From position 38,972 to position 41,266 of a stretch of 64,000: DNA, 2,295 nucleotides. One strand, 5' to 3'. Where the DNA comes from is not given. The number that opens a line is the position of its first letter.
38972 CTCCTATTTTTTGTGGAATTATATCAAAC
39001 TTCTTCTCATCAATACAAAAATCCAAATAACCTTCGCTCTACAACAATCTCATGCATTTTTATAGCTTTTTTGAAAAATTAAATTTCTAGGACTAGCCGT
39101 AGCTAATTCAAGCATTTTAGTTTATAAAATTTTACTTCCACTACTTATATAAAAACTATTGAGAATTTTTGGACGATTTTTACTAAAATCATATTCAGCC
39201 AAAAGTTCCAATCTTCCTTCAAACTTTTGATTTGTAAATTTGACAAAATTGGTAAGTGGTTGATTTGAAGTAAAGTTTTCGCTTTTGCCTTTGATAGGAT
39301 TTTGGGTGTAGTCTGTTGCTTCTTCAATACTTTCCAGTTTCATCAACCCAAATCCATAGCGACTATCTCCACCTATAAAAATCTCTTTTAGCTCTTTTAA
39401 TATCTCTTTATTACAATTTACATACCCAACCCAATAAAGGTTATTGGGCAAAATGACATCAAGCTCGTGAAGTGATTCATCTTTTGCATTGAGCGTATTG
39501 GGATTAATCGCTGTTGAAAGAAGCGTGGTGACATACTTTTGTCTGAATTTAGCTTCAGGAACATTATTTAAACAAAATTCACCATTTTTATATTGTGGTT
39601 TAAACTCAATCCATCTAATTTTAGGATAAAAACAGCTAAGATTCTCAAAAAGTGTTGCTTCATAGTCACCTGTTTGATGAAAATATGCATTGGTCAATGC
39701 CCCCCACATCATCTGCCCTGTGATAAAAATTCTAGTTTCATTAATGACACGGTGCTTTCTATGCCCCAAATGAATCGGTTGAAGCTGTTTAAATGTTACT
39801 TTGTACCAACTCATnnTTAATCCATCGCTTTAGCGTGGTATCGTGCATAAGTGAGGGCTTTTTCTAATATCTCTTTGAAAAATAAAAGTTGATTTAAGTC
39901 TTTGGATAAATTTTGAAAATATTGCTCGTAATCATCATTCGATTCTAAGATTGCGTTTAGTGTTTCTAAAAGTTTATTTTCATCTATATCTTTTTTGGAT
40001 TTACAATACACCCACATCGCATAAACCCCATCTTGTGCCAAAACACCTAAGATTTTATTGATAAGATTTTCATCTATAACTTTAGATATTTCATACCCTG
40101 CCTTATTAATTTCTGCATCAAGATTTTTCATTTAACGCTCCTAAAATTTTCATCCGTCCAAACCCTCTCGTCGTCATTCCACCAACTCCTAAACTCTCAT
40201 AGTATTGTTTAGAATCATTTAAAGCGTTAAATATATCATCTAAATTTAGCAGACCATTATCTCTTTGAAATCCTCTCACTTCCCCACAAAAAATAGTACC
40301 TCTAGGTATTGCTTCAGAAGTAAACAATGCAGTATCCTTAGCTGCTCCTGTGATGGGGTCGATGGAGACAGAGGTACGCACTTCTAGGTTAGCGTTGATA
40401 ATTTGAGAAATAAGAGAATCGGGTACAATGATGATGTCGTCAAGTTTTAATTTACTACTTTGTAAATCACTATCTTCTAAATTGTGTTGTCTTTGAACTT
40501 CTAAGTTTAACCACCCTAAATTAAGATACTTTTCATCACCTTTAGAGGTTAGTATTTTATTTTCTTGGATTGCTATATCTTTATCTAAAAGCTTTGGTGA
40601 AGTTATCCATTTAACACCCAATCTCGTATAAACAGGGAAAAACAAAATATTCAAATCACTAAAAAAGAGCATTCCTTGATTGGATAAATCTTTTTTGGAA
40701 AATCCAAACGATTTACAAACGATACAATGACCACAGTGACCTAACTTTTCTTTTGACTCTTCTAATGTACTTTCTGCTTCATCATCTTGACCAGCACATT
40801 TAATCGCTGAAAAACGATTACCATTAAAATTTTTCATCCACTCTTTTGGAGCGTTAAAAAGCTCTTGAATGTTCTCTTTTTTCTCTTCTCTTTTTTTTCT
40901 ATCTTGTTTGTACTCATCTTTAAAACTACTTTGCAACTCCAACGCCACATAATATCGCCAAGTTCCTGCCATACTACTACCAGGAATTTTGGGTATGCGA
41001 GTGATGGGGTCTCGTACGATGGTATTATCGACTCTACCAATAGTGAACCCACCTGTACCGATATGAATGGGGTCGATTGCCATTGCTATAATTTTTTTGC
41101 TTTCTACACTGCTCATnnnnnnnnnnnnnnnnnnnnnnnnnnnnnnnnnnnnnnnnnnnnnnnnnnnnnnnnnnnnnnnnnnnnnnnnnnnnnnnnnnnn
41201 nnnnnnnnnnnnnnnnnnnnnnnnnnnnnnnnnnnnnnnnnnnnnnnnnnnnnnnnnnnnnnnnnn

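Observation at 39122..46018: Type III-C-like effector whose Cas10 appears dead in both nuclease and cyclase sites: a candidate RNA-only CRISPR system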

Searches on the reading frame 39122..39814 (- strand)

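Call 5: search_protein_families(library=ncbifam, proteins=[window:39122-39814:-], max_evalue=0.01)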
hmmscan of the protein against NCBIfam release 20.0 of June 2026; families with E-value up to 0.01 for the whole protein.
window:39122-39814:- (230 aa): 1 family
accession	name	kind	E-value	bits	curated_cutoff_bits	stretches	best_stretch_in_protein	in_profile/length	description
TIGR01903.2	cas5_csm4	equivalog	0.00074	18.9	55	0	4-52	4-47/304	type III-A CRISPR-associated RAMP protein Csm4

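Call 6: search_protein_families(library=pfam, proteins=[window:39122-39814:-], max_evalue=0.01)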
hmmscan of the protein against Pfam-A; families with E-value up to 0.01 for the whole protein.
window:39122-39814:- (230 aa): 1 family
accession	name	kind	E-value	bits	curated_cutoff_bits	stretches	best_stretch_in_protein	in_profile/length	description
PF03787.20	RAMPs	-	0.00051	21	22.1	1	11-159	5-189/189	RAMP superfamily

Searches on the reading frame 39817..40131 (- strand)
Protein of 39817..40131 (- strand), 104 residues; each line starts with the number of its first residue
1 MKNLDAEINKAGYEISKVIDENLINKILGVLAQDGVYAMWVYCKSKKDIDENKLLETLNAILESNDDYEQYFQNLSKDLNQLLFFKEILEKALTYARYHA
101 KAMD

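Call 5: search_protein_families(library=ncbifam, proteins=[window:39817-40131:-], max_evalue=0.01)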
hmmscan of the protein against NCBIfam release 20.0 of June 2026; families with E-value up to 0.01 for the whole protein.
window:39817-40131:- (104 aa): 1 family
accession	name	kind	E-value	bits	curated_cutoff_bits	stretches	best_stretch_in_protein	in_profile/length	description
TIGR02397.1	dnaX_nterm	equivalog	0.0011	18.3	250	1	16-99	227-307/355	DNA polymerase III subunit gamma/tau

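Call 6: search_protein_families(library=pfam, proteins=[window:39817-40131:-], max_evalue=0.01)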
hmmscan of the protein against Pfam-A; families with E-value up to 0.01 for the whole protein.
window:39817-40131:- (104 aa): 0 families

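Call 71: search_solved_structures(query=A2, max_evalue=10, show_alignments=1)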
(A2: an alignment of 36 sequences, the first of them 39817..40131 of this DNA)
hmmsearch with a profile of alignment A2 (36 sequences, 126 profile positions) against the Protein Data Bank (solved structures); distinct sequences matched with E-value up to 10: 5.
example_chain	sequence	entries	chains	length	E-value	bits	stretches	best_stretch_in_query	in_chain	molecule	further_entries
9ivk_A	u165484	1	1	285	0.22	15.1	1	13-77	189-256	HBC599 membrane protein binder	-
6vy1_A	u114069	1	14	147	0.44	14.1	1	69-113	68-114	Prefoldin subunit alpha 2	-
6j13_A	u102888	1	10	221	0.46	14.1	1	28-60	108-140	2-cys peroxiredoxin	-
8s7c_A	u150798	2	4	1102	1.1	12.9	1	14-100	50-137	VWFA and cache domain-containing protein 1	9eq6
8w6b_C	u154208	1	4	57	1.1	12.9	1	64-111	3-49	RB1-inducible coiled-coil protein 1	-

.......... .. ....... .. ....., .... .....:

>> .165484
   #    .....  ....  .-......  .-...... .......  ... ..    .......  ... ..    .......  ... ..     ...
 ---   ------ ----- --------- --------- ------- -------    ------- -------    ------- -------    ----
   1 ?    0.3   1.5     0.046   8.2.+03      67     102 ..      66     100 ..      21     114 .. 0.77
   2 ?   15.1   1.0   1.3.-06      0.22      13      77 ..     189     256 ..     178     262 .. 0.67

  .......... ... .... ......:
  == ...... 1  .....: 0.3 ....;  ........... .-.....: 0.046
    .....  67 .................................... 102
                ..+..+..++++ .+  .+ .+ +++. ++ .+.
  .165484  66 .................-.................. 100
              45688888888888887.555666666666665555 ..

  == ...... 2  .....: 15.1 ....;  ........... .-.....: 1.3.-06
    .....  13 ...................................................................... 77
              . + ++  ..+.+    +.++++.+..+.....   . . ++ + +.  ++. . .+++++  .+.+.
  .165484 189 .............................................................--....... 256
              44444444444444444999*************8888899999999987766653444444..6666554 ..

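Call 80: predict_structure(protein=window:39817-40131:-)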
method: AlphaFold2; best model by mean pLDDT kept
length: 104 residues; sequences in the alignment: 1
mean_pLDDT: 52.7   pTM: 0.30
mean pLDDT of the five models: 52.7, 47.6, 46.8, 44.3, 42.3
residues with pLDDT >= 90: 0; 70-90: 0; 50-70: 71; < 50: 33
segments of 3 or more residues with pLDDT < 50: 14-19, 21-37
pLDDT, mean of each block of 10 residues (from residue 1): 54 48 47 47 54 53 54 54 56 60 54
secondary structure, 60 per line:
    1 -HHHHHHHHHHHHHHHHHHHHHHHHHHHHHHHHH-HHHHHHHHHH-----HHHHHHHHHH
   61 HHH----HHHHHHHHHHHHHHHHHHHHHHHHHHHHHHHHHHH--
elements in order: H2-34 H36-45 H51-63 H68-102

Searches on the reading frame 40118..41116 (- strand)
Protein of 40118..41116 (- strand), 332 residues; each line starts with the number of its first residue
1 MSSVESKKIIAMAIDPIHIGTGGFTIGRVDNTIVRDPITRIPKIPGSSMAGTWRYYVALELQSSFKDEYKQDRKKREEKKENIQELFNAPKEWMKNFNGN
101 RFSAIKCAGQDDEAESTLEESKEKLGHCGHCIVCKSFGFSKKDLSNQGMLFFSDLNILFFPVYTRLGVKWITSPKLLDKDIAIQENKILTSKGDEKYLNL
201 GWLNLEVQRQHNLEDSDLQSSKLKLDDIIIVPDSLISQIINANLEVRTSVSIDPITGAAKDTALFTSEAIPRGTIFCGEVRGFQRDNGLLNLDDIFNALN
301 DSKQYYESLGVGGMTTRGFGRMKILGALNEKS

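Call 5: search_protein_families(library=ncbifam, proteins=[window:40118-41116:-], max_evalue=0.01)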
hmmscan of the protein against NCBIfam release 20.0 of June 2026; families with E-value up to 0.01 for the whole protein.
window:40118-41116:- (332 aa): 5 families
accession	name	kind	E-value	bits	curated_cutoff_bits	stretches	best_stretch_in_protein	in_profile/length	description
TIGR02580.1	cas_RAMP_Cmr4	equivalog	2.1e-30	106.5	87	2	132-323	63-283/283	type III-B CRISPR module RAMP protein Cmr4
TIGR02582.1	cas7_TM1809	equivalog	3e-21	76.3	90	2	17-122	16-122/203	type III-A CRISPR-associated RAMP protein Csm3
TIGR02581.1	cas_cyan_RAMP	equivalog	2.7e-06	27.2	108.05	1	238-324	127-210/216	type III CRISPR-associated RAMP protein Csx7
TIGR01898.1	cas_TM1791_cmr6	equivalog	2.6e-05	24.5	51.1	1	29-90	19-77/195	type III-B CRISPR module RAMP protein Cmr6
NF041225.1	Cas_III-E_gRAMP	equivalog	0.0031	14.9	700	1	229-281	489-539/1636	type III-E CRISPR-associated gRAMP effector Cas7-11e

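Call 6: search_protein_families(library=pfam, proteins=[window:40118-41116:-], max_evalue=0.01)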
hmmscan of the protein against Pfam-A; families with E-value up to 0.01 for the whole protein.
window:40118-41116:- (332 aa): 1 family
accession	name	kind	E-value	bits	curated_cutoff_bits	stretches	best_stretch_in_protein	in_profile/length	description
PF03787.20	RAMPs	-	1.2e-23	85.1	22.1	1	13-323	4-189/189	RAMP superfamily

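Call 24: search_solved_structures(query=window:40118-41116:-, max_evalue=0.01, show_alignments=3)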
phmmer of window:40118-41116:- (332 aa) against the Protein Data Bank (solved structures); distinct sequences matched with E-value up to 0.01: 28.
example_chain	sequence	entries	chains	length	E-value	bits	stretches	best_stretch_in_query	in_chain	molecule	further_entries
9arw_C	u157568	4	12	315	8.4e-11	45.1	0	214-276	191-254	Type III-B CRISPR module RAMP protein Cmr4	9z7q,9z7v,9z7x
4w8w_A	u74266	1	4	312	8.6e-10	41.8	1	219-324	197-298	CRISPR system Cmr subunit Cmr4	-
4rdp_A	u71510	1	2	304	1e-09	41.5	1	219-324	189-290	CRISPR system Cmr subunit Cmr4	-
4wnz_A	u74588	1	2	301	1.1e-09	41.4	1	219-324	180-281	CRISPR system Cmr subunit Cmr4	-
8x5d_K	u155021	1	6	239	2e-08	37.3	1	18-112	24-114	CRISPR system Cms endoribonuclease Csm3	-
9ash_F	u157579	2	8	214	3.2e-08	36.6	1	17-64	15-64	CRISPR system Cms endoribonuclease Csm3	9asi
8wfx_I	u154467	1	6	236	3.8e-08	36.4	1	14-95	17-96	CRISPR system Cms endoribonuclease Csm3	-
6nue_C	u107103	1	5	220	1.9e-07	34.1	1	17-59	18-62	CRISPR type III-associated RAMP protein Csm3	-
6ifn_F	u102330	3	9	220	3.2e-07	33.3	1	17-59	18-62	Type III-A CRISPR-associated RAMP protein Csm3 | CRISPR system Cms endoribonuclease Csm3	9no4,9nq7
9no4_G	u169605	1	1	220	3.2e-07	33.3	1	17-59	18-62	CRISPR system Cms endoribonuclease Csm3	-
6xn3_F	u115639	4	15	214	4.1e-07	33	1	17-64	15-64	CRISPR-associated protein Csm3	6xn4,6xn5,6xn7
4n0l_A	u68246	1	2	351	5e-07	32.7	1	24-60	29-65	Predicted component of a thermophile-specific DNA repair system, contains a RAMP domain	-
6iqw_C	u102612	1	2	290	1.1e-06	31.6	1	13-61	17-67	Csm3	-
6muu_C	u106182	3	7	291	1.1e-06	31.6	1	13-61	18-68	Uncharacterized protein Csm3 | Csm3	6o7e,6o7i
6ifk_G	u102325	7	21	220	1.6e-06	31.1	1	17-59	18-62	Type III-A CRISPR-associated RAMP protein Csm3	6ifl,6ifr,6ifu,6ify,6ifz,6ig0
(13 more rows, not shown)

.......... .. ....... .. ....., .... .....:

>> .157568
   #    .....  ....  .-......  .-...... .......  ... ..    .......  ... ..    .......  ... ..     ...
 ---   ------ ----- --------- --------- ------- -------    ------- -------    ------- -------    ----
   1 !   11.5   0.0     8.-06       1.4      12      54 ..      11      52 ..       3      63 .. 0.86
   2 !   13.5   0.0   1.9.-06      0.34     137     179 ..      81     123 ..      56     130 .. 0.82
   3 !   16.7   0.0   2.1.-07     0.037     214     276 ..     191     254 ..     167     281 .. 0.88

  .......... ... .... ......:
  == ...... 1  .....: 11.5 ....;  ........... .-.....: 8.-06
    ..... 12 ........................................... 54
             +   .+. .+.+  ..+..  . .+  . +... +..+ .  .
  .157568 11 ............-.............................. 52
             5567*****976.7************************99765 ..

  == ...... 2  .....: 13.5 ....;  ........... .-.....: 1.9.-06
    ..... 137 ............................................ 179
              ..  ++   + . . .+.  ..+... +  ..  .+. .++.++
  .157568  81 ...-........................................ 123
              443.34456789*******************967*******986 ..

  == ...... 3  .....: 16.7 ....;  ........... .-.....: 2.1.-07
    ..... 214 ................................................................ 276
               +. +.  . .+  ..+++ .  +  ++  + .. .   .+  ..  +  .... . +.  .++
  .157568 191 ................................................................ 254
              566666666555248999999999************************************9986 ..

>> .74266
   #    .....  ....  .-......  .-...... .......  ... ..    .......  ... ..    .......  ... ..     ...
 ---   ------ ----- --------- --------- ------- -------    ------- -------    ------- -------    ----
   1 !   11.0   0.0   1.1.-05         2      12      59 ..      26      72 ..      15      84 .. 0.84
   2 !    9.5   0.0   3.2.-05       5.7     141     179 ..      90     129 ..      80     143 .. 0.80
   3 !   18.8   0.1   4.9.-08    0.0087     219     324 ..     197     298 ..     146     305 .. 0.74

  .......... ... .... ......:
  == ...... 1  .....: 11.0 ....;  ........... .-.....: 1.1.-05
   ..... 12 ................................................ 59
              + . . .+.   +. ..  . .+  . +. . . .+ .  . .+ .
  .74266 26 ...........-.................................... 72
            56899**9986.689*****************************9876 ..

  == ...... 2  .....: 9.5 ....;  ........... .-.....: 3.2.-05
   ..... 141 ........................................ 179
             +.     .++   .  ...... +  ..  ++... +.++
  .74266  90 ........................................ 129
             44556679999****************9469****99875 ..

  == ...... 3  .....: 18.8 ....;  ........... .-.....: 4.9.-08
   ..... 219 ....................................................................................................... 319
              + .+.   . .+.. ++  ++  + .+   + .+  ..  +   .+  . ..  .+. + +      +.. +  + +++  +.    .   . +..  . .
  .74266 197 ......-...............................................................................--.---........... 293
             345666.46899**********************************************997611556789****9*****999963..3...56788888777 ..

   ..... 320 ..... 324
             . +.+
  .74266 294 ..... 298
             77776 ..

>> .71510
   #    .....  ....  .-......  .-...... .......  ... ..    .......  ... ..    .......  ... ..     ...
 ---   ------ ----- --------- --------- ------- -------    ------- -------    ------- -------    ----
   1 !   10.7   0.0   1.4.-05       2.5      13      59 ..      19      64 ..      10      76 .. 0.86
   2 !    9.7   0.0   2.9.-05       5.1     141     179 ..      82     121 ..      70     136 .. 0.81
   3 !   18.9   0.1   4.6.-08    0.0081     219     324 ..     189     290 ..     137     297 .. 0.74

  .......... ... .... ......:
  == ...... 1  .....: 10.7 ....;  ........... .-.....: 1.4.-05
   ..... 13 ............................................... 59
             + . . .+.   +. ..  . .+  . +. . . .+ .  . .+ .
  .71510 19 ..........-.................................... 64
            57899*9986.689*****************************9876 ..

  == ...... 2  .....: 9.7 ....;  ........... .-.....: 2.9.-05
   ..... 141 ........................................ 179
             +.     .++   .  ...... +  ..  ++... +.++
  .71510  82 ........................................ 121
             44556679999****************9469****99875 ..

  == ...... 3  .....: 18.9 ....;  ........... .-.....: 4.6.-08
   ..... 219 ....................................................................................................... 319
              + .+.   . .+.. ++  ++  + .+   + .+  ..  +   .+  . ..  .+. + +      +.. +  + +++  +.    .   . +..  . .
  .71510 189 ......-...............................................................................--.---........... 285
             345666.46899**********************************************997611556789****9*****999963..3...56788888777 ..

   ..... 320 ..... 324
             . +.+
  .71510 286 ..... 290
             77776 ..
